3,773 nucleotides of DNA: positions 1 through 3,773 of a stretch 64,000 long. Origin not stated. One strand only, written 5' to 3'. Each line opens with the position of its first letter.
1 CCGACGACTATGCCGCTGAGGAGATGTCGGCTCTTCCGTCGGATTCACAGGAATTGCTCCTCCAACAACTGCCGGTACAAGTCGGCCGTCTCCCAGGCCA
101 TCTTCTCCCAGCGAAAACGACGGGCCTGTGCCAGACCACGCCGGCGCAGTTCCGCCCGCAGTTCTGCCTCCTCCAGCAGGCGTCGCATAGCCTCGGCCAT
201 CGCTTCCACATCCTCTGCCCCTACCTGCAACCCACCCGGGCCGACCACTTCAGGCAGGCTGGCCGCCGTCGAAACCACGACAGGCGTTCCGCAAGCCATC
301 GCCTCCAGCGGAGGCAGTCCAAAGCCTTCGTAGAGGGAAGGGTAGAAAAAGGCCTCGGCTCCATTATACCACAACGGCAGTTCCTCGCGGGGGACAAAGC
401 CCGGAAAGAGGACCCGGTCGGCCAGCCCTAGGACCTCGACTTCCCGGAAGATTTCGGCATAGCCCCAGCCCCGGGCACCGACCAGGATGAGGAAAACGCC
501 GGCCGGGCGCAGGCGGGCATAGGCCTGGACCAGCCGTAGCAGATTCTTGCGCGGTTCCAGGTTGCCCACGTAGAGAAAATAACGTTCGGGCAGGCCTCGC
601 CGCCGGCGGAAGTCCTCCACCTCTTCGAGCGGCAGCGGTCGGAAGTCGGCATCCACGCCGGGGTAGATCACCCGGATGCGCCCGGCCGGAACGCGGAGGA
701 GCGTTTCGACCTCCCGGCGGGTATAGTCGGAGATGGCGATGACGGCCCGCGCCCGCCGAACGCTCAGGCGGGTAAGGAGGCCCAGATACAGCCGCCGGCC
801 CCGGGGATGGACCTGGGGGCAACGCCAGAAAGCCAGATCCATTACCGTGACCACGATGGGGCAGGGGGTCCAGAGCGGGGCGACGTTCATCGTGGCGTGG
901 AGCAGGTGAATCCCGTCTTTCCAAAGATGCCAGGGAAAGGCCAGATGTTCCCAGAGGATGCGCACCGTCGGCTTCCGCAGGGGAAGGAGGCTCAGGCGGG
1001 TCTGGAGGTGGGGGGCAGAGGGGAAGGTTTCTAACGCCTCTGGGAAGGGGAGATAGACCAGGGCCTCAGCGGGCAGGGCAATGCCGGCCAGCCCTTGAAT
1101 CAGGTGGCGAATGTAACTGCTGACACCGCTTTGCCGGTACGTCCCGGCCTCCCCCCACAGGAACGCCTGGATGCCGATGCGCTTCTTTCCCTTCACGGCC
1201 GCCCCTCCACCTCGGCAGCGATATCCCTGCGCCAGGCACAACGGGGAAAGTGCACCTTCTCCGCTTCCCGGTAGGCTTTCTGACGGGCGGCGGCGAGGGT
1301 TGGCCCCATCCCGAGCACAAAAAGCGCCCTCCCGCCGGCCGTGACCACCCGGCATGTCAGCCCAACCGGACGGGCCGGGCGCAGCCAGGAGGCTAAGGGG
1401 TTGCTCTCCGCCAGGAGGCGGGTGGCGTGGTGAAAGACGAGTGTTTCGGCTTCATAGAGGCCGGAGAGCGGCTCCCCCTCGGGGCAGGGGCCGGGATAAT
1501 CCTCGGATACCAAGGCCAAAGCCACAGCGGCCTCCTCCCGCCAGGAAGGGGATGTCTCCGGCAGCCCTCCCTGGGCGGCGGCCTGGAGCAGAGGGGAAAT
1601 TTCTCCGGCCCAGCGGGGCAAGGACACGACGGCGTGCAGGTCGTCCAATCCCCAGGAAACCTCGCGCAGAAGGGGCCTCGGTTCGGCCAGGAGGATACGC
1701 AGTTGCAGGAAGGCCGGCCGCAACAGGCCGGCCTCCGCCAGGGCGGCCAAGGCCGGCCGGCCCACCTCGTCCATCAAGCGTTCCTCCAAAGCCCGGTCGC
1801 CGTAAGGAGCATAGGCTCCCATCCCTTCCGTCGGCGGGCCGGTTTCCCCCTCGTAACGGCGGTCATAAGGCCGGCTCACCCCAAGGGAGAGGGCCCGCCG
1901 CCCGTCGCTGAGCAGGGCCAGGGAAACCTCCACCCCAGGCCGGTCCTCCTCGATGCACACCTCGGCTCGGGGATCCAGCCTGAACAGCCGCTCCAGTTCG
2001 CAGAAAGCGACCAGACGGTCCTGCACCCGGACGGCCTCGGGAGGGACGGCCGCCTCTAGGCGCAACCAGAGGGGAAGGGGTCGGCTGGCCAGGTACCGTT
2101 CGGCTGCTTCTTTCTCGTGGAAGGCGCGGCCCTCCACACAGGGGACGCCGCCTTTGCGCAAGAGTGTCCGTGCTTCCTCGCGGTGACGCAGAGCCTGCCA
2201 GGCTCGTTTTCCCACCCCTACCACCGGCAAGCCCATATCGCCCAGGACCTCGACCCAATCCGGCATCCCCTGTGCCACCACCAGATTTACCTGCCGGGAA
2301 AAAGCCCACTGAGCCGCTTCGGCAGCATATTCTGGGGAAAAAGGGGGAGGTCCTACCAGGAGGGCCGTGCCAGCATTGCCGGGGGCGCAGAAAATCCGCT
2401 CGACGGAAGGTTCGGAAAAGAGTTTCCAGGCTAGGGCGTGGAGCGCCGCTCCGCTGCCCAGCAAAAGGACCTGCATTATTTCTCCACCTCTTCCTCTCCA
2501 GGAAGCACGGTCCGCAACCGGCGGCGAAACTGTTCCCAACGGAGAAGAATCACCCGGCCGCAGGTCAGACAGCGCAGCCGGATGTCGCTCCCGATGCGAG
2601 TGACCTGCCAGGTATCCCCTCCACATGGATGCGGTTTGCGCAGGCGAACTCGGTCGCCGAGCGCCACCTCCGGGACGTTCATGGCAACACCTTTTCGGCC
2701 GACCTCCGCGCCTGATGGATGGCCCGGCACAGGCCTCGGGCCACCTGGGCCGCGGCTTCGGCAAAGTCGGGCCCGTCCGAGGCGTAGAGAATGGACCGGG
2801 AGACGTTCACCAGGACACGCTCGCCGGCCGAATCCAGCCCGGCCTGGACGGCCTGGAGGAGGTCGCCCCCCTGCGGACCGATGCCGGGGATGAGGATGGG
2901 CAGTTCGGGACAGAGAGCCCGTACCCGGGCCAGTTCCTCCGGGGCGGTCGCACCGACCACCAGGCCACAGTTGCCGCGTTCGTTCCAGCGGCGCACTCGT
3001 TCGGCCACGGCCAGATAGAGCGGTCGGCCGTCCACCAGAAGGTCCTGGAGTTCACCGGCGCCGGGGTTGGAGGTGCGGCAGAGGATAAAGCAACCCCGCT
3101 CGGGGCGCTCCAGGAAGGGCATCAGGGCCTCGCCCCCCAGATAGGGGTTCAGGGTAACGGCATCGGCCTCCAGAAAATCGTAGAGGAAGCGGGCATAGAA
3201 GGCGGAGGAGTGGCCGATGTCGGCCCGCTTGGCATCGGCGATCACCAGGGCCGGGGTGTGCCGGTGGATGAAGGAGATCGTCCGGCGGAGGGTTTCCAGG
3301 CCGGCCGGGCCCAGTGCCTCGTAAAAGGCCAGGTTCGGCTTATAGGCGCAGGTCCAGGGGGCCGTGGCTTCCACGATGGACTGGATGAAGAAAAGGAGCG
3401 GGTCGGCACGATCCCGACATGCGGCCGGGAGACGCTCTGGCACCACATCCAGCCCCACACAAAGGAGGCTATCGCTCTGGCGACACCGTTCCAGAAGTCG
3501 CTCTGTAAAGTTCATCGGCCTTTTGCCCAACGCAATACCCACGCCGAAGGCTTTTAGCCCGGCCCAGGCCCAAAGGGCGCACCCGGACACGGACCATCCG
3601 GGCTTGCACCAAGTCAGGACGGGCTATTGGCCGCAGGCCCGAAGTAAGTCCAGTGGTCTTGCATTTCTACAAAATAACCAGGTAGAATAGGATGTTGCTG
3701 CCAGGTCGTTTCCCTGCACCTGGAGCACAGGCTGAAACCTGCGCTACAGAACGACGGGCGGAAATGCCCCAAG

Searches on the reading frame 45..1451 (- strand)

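Call 50: search_protein_families(library=pfam, proteins=[window:45-1451:-], max_evalue=0.0001)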
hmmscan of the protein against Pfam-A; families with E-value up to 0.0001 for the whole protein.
window:45-1451:- (468 aa): 6 families
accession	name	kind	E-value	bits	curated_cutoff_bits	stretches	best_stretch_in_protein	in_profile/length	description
PF00534.26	Glycos_transf_1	-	2.2e-35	122.2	26.4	1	287-439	13-169/172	Glycosyl transferases group 1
PF13692.12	Glyco_trans_1_4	-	2.1e-31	109.5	27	1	290-427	2-141/142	Glycosyl transferases group 1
PF13439.12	Glyco_transf_4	-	7e-16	59.2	28.5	1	109-269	3-169/170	Glycosyltransferase Family 4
PF13524.12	Glyco_trans_1_2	-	8.6e-11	42.4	25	1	318-444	14-130/144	Glycosyl transferase-like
PF20706.3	GT4-conflict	-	7.5e-10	38.8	26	1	231-403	144-320/385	Family 4 Glycosyltransferase in conflict systems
PF13579.12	Glyco_trans_4_4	-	3.2e-07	31.2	29.7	1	109-265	2-158/158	Glycosyl transferase 4-like domain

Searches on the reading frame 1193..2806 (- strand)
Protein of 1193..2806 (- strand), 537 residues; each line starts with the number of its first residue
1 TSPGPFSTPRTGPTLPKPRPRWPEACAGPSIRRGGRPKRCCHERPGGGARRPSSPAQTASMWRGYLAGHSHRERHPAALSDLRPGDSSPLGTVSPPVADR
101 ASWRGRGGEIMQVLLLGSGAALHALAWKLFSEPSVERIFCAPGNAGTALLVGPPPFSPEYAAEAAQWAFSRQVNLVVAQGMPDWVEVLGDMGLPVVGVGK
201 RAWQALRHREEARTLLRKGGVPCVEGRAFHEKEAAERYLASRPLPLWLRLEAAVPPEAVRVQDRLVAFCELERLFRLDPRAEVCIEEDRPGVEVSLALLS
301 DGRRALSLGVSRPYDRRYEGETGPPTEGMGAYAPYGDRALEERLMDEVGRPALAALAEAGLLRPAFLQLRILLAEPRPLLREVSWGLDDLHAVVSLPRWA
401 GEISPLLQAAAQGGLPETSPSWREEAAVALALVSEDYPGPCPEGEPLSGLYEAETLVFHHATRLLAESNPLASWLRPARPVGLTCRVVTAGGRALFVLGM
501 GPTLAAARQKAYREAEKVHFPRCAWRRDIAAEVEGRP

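Call 50: search_protein_families(library=pfam, proteins=[window:1193-2806:-], max_evalue=0.0001)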
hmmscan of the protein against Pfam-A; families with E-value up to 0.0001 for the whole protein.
window:1193-2806:- (537 aa): 3 families
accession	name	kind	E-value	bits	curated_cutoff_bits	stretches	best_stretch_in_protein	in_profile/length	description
PF02843.22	GARS_C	-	1.3e-16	61.1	34.8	1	427-531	1-91/92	Phosphoribosylglycinamide synthetase, C domain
PF02844.21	GARS_N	-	7.8e-13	49.5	29.5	1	111-178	1-68/100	Phosphoribosylglycinamide synthetase, N domain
PF01071.24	GARS_A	-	1.1e-12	48.6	27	1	212-362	6-164/194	Phosphoribosylglycinamide synthetase, ATP-grasp (A) domain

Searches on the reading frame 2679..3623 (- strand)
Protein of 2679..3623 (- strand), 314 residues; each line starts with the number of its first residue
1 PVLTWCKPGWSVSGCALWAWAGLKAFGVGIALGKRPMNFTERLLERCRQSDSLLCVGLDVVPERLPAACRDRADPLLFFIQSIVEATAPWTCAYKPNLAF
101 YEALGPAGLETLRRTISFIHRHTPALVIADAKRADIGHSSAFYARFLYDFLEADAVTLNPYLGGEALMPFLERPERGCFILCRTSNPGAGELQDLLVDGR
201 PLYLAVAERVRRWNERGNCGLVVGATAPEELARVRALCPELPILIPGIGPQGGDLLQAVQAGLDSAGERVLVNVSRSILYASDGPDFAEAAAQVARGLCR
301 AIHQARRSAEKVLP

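Call 50: search_protein_families(library=pfam, proteins=[window:2679-3623:-], max_evalue=0.0001)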
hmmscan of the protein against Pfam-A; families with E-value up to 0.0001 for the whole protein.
window:2679-3623:- (314 aa): 1 family
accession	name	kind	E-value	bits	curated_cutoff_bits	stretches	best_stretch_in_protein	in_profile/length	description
PF00215.30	OMPdecase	-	1.1e-27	97.9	27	1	53-284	2-214/221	Orotidine 5'-phosphate decarboxylase / HUMPS family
